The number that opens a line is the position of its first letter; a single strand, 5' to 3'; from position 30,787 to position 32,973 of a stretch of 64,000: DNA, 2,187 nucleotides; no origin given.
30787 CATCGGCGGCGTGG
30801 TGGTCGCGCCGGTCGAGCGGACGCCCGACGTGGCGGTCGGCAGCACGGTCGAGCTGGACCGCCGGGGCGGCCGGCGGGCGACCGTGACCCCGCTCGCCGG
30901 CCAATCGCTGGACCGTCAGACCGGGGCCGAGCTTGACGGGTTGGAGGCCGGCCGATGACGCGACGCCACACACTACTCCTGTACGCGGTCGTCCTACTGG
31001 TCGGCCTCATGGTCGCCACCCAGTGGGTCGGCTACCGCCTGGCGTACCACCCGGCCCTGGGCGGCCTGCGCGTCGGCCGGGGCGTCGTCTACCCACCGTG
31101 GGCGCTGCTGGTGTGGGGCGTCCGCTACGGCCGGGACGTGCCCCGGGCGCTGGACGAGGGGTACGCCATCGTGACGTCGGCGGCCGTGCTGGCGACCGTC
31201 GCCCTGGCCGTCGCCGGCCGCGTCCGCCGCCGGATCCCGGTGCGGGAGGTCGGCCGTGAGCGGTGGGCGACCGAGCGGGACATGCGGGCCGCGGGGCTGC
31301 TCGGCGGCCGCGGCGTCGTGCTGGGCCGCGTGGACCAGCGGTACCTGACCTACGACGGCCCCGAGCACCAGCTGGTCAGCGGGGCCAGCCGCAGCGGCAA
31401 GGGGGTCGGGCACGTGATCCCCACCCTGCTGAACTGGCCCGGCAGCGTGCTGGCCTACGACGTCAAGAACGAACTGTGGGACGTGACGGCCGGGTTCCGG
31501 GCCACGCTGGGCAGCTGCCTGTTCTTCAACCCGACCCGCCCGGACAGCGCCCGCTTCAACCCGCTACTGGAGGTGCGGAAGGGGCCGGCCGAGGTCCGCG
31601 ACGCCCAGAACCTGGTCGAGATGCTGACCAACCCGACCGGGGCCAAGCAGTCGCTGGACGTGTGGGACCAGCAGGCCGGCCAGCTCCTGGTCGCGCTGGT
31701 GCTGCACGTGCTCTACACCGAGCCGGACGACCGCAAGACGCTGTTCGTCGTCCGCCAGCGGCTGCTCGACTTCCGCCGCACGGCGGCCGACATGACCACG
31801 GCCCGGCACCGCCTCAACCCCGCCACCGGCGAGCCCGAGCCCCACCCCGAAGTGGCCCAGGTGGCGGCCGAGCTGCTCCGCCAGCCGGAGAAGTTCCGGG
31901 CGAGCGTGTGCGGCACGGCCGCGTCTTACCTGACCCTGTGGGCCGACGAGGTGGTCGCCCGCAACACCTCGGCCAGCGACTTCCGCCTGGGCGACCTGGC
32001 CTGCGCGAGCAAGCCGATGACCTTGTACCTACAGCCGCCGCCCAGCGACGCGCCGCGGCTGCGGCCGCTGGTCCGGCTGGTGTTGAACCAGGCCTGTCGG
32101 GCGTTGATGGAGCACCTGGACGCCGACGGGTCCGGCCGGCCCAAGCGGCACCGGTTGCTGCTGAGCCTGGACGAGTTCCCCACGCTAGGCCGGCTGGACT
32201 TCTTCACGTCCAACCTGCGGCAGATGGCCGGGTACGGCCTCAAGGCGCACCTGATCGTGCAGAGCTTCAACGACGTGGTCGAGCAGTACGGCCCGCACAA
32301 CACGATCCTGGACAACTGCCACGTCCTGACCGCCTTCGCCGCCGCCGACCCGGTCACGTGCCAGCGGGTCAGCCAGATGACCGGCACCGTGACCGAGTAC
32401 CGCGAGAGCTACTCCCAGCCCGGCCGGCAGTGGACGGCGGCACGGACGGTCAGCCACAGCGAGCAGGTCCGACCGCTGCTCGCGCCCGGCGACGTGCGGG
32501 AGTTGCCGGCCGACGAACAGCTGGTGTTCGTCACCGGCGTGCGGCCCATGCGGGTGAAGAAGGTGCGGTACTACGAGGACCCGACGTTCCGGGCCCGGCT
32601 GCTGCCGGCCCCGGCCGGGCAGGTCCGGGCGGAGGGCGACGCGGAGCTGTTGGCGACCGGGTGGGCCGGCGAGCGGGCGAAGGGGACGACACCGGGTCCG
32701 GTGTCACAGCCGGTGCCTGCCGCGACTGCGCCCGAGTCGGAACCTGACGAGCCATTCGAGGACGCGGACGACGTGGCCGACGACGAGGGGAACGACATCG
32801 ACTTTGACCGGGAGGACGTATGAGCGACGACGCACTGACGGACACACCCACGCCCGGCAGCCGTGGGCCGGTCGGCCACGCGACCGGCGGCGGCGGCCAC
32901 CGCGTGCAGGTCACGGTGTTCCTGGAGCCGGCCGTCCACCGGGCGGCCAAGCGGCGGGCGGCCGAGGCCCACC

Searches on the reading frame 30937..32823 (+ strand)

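Call 11: search_protein_families(library=pfam, proteins=[window:30937-32823:+], max_evalue=0.01)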
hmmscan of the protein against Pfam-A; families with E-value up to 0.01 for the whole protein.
window:30937-32823:+ (628 aa): 3 families
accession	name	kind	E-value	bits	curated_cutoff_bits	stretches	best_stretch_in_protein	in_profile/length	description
PF02534.20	T4SS-DNA_transf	-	3.4e-87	293.7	20.1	1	109-556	1-456/468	Type IV secretory system Conjugative DNA transfer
PF12696.13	TraG-D_C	-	2.5e-21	76.4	22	1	406-524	1-125/126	TraM recognition site of TraD and TraG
PF10412.15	TrwB_AAD_bind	-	3.5e-18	66.1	20.5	1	360-531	205-374/387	Type IV secretion-system coupling protein DNA-binding domain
